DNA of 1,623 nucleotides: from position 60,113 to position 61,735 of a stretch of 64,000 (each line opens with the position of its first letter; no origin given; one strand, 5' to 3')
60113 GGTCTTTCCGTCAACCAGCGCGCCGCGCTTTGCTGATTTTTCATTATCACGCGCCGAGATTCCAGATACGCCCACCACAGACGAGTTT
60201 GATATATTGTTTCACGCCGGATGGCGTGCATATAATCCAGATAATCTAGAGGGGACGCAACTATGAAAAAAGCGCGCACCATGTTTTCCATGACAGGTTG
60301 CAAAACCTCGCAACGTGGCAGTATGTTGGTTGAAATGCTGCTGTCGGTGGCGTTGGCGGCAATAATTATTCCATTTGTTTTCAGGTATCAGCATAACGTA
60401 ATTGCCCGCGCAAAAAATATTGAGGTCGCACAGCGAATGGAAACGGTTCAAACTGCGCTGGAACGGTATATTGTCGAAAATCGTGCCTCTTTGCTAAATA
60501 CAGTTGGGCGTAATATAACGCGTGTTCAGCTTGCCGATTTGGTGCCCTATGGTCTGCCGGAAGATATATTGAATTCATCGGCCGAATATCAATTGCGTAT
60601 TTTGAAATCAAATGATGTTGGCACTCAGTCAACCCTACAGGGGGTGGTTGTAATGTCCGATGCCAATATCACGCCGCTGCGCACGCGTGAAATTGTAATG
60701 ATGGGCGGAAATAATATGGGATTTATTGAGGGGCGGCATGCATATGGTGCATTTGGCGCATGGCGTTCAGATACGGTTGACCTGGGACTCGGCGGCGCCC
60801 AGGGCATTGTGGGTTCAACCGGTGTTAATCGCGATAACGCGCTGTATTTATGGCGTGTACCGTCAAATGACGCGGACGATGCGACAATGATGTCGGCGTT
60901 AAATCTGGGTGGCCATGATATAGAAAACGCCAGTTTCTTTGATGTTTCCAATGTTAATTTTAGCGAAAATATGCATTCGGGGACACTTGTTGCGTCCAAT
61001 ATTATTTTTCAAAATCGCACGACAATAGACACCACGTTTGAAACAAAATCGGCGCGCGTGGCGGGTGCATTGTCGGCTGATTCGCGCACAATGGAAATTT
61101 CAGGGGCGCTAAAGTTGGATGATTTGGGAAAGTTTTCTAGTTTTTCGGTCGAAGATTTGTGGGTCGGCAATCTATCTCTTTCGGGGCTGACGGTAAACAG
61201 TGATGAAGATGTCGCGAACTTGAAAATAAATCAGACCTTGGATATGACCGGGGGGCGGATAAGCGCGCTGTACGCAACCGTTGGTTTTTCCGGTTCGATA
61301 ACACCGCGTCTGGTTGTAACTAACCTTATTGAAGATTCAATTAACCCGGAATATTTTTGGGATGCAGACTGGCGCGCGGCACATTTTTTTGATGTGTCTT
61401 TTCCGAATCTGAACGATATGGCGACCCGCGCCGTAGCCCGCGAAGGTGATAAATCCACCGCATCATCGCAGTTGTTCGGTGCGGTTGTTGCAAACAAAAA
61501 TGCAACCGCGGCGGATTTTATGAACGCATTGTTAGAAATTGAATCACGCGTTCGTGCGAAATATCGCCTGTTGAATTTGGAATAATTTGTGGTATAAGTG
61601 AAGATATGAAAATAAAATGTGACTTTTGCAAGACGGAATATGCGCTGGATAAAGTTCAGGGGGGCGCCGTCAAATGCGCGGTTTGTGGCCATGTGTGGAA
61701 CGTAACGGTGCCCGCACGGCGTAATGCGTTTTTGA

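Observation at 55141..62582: Cluster of three tandem paralogous, unusually large proteins with prepilin-type N-termini, plus a divergent small pilin gene, with no pilus machinery nearby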

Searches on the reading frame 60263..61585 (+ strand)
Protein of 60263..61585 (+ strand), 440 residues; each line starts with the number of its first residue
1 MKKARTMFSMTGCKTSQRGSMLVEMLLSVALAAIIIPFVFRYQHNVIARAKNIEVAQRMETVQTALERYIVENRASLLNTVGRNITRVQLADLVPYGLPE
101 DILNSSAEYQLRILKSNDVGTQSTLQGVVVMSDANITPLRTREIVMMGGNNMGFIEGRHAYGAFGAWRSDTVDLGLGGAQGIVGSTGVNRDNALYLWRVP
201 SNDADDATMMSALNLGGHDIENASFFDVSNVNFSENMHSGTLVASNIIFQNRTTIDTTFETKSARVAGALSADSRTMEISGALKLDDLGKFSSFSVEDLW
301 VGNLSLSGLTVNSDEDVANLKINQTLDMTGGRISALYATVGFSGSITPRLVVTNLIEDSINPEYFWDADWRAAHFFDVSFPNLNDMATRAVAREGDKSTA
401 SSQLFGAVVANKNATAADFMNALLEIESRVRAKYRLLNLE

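Call 3: search_protein_families(library=pfam, proteins=[window:60263-61585:+], max_evalue=1)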
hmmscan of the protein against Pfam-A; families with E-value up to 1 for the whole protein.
window:60263-61585:+ (440 aa): 0 families

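Call 4: search_protein_families(library=ncbifam, proteins=[window:60263-61585:+], max_evalue=1)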
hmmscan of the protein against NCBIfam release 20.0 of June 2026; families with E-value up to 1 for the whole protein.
window:60263-61585:+ (440 aa): 0 families

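Call 11: find_homologous_proteins(query=window:60263-61585:+, max_evalue=0.001)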
Query window:60263-61585:+ (440 aa): 1023 proteins with E <= 0.001 among 8000 candidates; the best 120 are listed.
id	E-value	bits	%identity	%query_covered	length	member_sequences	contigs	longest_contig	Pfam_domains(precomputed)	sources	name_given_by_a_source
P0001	2.3e-283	957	100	100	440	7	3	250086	-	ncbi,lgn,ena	-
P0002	2.8e-253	858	89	100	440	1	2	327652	-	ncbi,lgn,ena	-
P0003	3.6e-189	647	67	99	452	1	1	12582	-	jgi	-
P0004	8.2e-182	623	66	98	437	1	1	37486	-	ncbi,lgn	-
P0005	9.9e-182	622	67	96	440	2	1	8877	-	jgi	-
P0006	1.9e-179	615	66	97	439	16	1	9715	-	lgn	-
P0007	8.7e-177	606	63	100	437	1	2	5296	-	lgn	-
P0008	2.0e-175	601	65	97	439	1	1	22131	-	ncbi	-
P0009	6.3e-171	587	63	97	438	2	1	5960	-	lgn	-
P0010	1.8e-169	582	65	95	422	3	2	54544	-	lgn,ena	-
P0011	1.8e-169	582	62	96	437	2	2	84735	-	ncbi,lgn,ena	-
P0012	2.7e-169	581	63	97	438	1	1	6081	-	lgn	-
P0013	5.6e-168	577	63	100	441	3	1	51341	-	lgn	-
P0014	6.2e-168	577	61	100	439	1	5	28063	-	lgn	-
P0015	7.9e-168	576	61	100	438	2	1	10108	-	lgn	-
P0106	3.7e-159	548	59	97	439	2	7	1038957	-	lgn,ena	-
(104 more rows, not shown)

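Call 15: find_encoding_contigs(protein=P0106, flank=10000, max_places=2)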
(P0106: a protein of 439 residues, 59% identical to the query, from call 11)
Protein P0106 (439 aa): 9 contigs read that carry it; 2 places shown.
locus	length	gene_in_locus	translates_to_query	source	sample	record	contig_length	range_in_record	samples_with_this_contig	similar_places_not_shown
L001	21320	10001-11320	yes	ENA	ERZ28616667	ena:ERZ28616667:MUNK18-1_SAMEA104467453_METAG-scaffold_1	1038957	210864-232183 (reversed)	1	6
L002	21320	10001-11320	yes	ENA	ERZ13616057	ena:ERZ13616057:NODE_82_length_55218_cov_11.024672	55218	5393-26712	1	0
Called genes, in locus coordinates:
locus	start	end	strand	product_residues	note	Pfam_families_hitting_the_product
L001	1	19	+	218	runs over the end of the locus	PF04452:Methyltrans_RNA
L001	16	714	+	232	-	PF01479:S4, PF00849:PseudoU_synth_2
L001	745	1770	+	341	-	PF13414:TPR_11 (faint), PF00515:TPR_1 (faint), PF07719:TPR_2 (faint), PF25575:TPR_BSK1_C (faint), PF10516:SHNi-TPR (faint), PF13181:TPR_8 (faint), PF13424:TPR_12 (faint), PF13371:TPR_9 (weak), +2 more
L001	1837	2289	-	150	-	PF22817:ApeP-like, PF07977:FabA, PF22818:ApeI-like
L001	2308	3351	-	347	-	PF04613:LpxD, PF24894:Hexapep_GlmU (faint), PF00132:Hexapep, PF25087:GMPPB_C, PF25084:LbH_EIF2B (weak), PF00132:Hexapep (weak), PF25084:LbH_EIF2B (weak), PF00132:Hexapep, +1 more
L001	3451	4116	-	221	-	PF03938:OmpH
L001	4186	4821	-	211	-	PF00691:OmpA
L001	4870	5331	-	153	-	-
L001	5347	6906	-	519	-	PF13177:DNA_pol3_delta2, PF13245:AAA_19 (faint), PF13604:AAA_30 (weak), PF00004:AAA, PF13401:AAA_22 (weak), PF22608:DNAX_ATPase_lid, PF12169:DNA_pol3_gamma3, PF12362:DUF3646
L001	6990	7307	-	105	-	-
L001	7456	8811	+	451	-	-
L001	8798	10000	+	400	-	-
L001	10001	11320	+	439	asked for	-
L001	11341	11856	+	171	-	PF13717:Zn_ribbon_4 (faint)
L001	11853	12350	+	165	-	-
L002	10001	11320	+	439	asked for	-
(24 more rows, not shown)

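Call 21: predict_structure(alignment_id=A1)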
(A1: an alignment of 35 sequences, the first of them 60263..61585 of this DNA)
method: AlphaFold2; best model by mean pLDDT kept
length: 440 residues; sequences in the alignment: 35
mean_pLDDT: 56.7   pTM: 0.38
mean pLDDT of the five models: 56.7, 55.3, 54.9, 50.9, 47.9
residues with pLDDT >= 90: 0; 70-90: 152; 50-70: 99; < 50: 189
segments of 3 or more residues with pLDDT < 50: 1-26, 192-203, 205-239, 241-350, 376-380
pLDDT, mean of each block of 10 residues (from residue 1): 34 37 47 56 68 83 84 77 77 84 83 73 75 74 71 79 65 70 72 40 44 34 36 39 44 44 37 34 39 36 32 39 31 27 33 58 62 50 64 71 80 70 79 66
secondary structure, 60 per line:
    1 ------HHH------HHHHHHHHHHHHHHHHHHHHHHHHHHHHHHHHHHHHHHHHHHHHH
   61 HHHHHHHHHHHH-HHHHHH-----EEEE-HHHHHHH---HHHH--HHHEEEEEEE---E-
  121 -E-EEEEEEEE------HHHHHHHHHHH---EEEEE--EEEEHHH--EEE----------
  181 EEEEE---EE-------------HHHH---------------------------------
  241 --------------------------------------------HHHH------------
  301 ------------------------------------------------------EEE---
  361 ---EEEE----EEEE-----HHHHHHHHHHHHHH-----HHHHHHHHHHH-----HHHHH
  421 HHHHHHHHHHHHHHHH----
elements in order: H16-72 H74-79 E85-88 H90-96 H100-103 E109-115 E124-131 H138-148 E152-156 E159-162 E168-170 E181-185 H204-207 H285-288 E355-357 E364-367 E372-375 H381-394 H400-410 H416-436

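Call 25: search_solved_structures(query=A1, max_evalue=10, show_alignments=2)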
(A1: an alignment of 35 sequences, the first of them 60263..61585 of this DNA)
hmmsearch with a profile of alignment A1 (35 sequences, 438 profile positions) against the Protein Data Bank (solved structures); distinct sequences matched with E-value up to 10: 2.
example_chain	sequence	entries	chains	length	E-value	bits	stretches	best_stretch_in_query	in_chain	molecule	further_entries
9egp_A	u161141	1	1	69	0.028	16.6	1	8-66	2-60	Geopilin domain 1 protein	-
7tgg_A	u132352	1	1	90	0.062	15.4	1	5-68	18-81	Geopilin domain 1 protein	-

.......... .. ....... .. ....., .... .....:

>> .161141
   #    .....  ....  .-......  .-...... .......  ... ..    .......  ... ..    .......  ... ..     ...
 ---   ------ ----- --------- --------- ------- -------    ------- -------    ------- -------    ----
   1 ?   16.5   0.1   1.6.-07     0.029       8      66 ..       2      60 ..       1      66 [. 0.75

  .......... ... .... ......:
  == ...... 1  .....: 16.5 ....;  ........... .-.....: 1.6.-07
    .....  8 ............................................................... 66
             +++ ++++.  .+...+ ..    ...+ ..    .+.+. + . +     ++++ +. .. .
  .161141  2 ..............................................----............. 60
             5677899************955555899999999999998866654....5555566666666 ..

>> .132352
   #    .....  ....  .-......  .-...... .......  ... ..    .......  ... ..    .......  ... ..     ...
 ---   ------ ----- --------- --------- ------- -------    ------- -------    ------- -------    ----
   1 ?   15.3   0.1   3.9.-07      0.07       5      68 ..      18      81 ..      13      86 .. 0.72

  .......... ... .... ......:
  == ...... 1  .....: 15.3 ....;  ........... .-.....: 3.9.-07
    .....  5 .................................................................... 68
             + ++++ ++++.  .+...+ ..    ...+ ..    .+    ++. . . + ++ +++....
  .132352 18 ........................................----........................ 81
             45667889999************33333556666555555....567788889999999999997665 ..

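Call 29: search_protein_representatives(alignment_id=A1)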
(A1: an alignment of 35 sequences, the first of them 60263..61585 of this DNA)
Query: 35 sequences, 438 profile positions. Proteins with E-value up to 0.001 (for the whole library): 386; up to 1e-10: 118; up to 1e-30: 68. The best 150 are listed.
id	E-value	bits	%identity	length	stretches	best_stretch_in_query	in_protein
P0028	1.1e-217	739.7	-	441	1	1-438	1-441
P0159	3.9e-155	533.5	-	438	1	3-437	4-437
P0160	2.7e-145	501.1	-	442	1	1-438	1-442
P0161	2.7e-143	494.5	-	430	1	11-435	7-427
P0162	1.5e-135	468.9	-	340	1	104-438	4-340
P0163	1.5e-133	462.4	-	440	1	10-438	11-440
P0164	5.9e-129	447.2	-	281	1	1-281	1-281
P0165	1.9e-127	442.3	-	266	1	1-266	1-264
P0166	6.8e-126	437.2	-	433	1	5-437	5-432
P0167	4.2e-119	414.8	-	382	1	12-297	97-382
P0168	1.8e-117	409.4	-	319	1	1-243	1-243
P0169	5.3e-112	391.4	-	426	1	11-435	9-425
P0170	2.9e-109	382.4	-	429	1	8-437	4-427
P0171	1.1e-106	373.8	-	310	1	129-438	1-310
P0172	8.8e-104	364.3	-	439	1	1-435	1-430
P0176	5.0e-84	299.2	-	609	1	12-355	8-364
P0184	1.8e-72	261.1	-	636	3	89-410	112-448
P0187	1.9e-68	247.9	-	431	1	13-437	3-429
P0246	2.0e-16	76.4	-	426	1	19-281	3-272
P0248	4.2e-16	75.4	-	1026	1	12-221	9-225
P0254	5.2e-15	71.8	-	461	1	12-231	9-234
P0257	3.5e-13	65.7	-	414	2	8-261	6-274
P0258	4.1e-13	65.5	-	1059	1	10-271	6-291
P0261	7.9e-13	64.6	-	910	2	12-223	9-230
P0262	8.0e-13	64.6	-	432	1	13-235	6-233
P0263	1.2e-12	64.0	-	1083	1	1-216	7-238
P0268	5.2e-12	61.9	-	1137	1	4-239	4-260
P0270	9.6e-12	61.0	-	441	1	15-272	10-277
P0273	8.9e-11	57.8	-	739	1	12-293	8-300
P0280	2.1e-10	56.6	-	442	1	28-272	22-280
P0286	4.1e-10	55.6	-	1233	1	5-244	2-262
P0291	6.2e-10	55.0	-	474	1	16-276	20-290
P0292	7.8e-10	54.7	-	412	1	14-271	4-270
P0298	1.4e-09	53.9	-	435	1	7-252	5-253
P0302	2.5e-09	53.1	-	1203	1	10-223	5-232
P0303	2.7e-09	52.9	-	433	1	13-219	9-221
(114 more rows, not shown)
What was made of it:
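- Among them are P0257, P0270, P0280, P0291 and P0292 at E = 3.5e-13 to 7.8e-10 (call 29).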

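Call 30: search_protein_families(library=pfam, proteins=[P0248, P0258, P0263, P0268, P0286, P0302, P0176, P0184, P0273, P0261], max_evalue=0.01)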
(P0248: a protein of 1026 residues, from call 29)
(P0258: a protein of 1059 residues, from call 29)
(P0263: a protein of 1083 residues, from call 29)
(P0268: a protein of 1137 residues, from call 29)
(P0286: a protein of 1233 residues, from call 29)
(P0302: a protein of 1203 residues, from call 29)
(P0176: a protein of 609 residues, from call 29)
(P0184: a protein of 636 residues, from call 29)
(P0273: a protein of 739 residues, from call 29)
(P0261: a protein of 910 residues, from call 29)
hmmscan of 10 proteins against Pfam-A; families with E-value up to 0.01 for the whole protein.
P0248 (1026 aa): 0 families

P0258 (1059 aa): 0 families

P0263 (1083 aa): 0 families

P0268 (1137 aa): 0 families

P0286 (1233 aa): 0 families

P0302 (1203 aa): 1 family
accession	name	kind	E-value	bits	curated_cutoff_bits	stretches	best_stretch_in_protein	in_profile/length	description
PF04917.17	Shufflon_N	-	1.9e-15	57.6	27.5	1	47-234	11-196/324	Bacterial shufflon protein, N-terminal constant region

P0176 (609 aa): 0 families

P0184 (636 aa): 0 families

P0273 (739 aa): 1 family
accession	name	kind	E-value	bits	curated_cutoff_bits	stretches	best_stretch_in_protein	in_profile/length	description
PF00160.26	Pro_isomerase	-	0.00076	20.2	21.7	1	718-739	31-52/159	Cyclophilin type peptidyl-prolyl cis-trans isomerase/CLD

P0261 (910 aa): 1 family
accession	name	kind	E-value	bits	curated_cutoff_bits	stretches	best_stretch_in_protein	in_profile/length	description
PF04917.17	Shufflon_N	-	2.4e-09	37.6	27.5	1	48-270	10-222/324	Bacterial shufflon protein, N-terminal constant region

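Call 33: search_protein_families(library=pfam, alignment_id=A2, max_evalue=0.01)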
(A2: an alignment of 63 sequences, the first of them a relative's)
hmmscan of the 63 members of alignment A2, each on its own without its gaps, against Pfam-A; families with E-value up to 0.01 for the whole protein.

A. member 1, P0302 (1203 aa): 1 family
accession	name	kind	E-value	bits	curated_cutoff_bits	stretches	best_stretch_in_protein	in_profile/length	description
PF04917.17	Shufflon_N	-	1.9e-15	57.6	27.5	1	47-234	11-196/324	Bacterial shufflon protein, N-terminal constant region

B. families by the number of members that match (of 63 scanned): 11 families
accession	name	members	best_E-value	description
PF04917.17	Shufflon_N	13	4e-69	Bacterial shufflon protein, N-terminal constant region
PF07963.17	N_methyl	4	0.0015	Prokaryotic N-terminal methylation motif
PF04519.19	Bactofilin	3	3.9e-08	Polymer-forming cytoskeletal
PF07484.17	Collar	1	2.6e-09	Phage Tail Collar Domain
PF04790.18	Sarcoglycan_1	1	1.6e-05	Sarcoglycan complex subunit protein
PF10106.14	DUF2345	1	0.00053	Uncharacterized protein conserved in bacteria (DUF2345)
PF00160.26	Pro_isomerase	1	0.00076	Cyclophilin type peptidyl-prolyl cis-trans isomerase/CLD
PF24511.1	DUF7591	1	0.0017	Domain of unknown function (DUF7591)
PF08592.16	Anthrone_oxy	1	0.0035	Anthrone oxygenase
PF03961.19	FapA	1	0.0046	Flagellar Assembly Protein A beta solenoid domain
PF10635.14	DisA-linker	1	0.0073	DisA bacterial checkpoint controller linker region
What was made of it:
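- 13 of 63 distant family members hit Shufflon_N (call 33).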

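Call 34: search_protein_families(library=pfam, proteins=[P0257, P0270, P0280, P0291, P0292, P0246, P0254, P0262, P0298, P0303], max_evalue=0.01)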
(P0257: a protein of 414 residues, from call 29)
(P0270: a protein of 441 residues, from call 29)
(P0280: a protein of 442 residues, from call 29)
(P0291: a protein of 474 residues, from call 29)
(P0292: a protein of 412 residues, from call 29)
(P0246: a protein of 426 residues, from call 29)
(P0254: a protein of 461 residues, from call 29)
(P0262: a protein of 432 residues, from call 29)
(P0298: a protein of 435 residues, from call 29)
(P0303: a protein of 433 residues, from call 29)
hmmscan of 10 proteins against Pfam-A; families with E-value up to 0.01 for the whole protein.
P0257 (414 aa): 3 families
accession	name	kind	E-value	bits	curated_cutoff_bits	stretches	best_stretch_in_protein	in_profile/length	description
PF04917.17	Shufflon_N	-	3.1e-25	89.8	27.5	1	44-273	5-232/324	Bacterial shufflon protein, N-terminal constant region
PF08592.16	Anthrone_oxy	-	0.0035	18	27.3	1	8-80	32-105/106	Anthrone oxygenase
PF03961.19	FapA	-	0.0046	17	31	0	249-361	37-133/272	Flagellar Assembly Protein A beta solenoid domain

P0270 (441 aa): 2 families
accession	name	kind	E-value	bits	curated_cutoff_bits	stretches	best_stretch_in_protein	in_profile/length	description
PF04917.17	Shufflon_N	-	2.3e-45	156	27.5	1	43-269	7-231/324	Bacterial shufflon protein, N-terminal constant region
PF07963.17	N_methyl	-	0.005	16.8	21.2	1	6-31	1-26/27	Prokaryotic N-terminal methylation motif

P0280 (442 aa): 2 families
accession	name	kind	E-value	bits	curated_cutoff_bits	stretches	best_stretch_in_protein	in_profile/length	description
PF04917.17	Shufflon_N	-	4e-69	234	27.5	2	38-251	1-216/324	Bacterial shufflon protein, N-terminal constant region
PF07484.17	Collar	-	2.6e-09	37.3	24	1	302-348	1-56/57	Phage Tail Collar Domain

P0291 (474 aa): 1 family
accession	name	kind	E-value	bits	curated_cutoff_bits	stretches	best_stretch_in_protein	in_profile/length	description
PF04917.17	Shufflon_N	-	7.8e-34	118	27.5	2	279-405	192-324/324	Bacterial shufflon protein, N-terminal constant region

P0292 (412 aa): 3 families
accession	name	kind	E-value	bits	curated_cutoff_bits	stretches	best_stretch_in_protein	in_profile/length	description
PF04917.17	Shufflon_N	-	4.7e-46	158.2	27.5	1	32-326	1-324/324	Bacterial shufflon protein, N-terminal constant region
PF07963.17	N_methyl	-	0.0015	18.4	21.2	1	1-27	1-27/27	Prokaryotic N-terminal methylation motif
PF04519.19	Bactofilin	-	0.0019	18.8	27.9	1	219-275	10-66/98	Polymer-forming cytoskeletal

P0246 (426 aa): 0 families

P0254 (461 aa): 1 family
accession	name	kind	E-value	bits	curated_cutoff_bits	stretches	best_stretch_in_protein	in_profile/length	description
PF04917.17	Shufflon_N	-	0.00021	21.3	27.5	1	149-234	117-204/324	Bacterial shufflon protein, N-terminal constant region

P0262 (432 aa): 0 families

P0298 (435 aa): 0 families

P0303 (433 aa): 1 family
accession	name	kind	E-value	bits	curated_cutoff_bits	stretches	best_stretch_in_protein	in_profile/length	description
PF04917.17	Shufflon_N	-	0.0015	18.5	27.5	1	142-254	109-223/324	Bacterial shufflon protein, N-terminal constant region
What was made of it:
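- Closest known: PilV, the shufflon protein. Same: A beta-strand-rich region after that motif (Bactofilin and FapA solenoid hits in relatives, calls 33, 34).
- These are bona fide PF04917 members (Pfam E = 3e-25 to 4e-69, call 34).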

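Call 36: find_related_loci(query=A1, collection=genome_contigs, flank=10000)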
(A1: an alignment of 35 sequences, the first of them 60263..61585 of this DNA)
Query A1 (440 aa) in genome_contigs; peptide patterns used: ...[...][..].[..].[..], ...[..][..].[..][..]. (x = any residue, [..] = any of these).
238 stretches matched a pattern; 171 encode a relative of the query (tblastn E <= 1e-3); the best 80 are kept; 80 distinct loci.
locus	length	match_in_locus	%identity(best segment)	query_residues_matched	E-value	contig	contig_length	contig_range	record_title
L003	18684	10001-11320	89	1-440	0e+0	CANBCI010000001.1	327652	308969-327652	MAG TPA_asm: uncultured Alphaproteobacteria bacterium isolate SRR15322610_bin.17_metawrap_v1.3_MAG genome assembly, cont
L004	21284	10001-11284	62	14-440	0e+0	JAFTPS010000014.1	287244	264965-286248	MAG: Alphaproteobacteria bacterium isolate RGIG4037 Roe_deer_Cecum-5__c5270, whole genome shotgun sequence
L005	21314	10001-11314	60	1-440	3e-176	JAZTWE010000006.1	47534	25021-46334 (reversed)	MAG: Candidatus Enterousia sp. isolate T1900045334_YK20190023.MAGScoT_cleanbin_000100 SGB_6575_k141_523930, whole genome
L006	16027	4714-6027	60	3-440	3e-175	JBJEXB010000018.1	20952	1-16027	MAG: Candidatus Enterousia sp. isolate SARD02_bin.047 NODE_1504_length_20952_cov_6.644207, whole genome shotgun sequence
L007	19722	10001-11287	59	13-440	5e-175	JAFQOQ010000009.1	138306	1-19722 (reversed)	MAG: Alphaproteobacteria bacterium isolate RGIG2010 Goat_Colon-1__c162728, whole genome shotgun sequence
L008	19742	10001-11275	61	17-440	2e-174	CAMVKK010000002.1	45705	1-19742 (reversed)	MAG TPA_asm: uncultured Alphaproteobacteria bacterium isolate SRR8387720_bin.81_metaWRAP_v1.3_MAG genome assembly, conti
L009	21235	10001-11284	59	14-440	3e-172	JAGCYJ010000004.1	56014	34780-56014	MAG: Alphaproteobacteria bacterium isolate RGIG10235 Yak_Rumen-5__c1180006, whole genome shotgun sequence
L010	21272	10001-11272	61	13-435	5e-172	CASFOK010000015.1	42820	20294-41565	uncultured proteobacterium isolate SI.B28.metabat-bins.76 genome assembly, contig: SI.B28.metabat-bins.76.fa_k141_344228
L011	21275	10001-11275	60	16-440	2e-171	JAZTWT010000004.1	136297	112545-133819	MAG: Candidatus Enterousia sp. isolate T1900045332_YK20190021.MAGScoT_cleanbin_000044 SGB_6541_k141_693541, whole genome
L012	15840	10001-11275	61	17-440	1e-171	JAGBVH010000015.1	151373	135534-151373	MAG: Alphaproteobacteria bacterium isolate RGIG9479 Yak_Cecum-4__c333429, whole genome shotgun sequence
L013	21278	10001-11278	61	16-440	5e-171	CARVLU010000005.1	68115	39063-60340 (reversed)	MAG TPA_asm: uncultured Alphaproteobacteria bacterium isolate MGBC118324 genome assembly, contig: MGBC118324.5, whole ge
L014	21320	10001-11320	59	1-440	4e-171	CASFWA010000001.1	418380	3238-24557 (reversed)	uncultured proteobacterium isolate A86_L4_360360_idba_bin.28 genome assembly, contig: A86_L4_360360_idba_bin.28.fa_scaff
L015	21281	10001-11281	59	16-440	1e-170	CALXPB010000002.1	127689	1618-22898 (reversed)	MAG: uncultured Alphaproteobacteria bacterium isolate BRZ_R__bin77 genome assembly, contig: BRZ_R__NODE_175_length_12768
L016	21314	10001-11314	58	1-440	9e-171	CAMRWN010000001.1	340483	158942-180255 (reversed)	MAG TPA_asm: uncultured Alphaproteobacteria bacterium isolate SRR13573576_bin.40_metawrap_v1.3_MAG genome assembly, cont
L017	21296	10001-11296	59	10-440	2e-170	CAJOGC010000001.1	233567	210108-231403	uncultured Alphaproteobacteria bacterium isolate Sheep_2_mag_61 genome assembly, contig: scaffold_6, whole genome shotgu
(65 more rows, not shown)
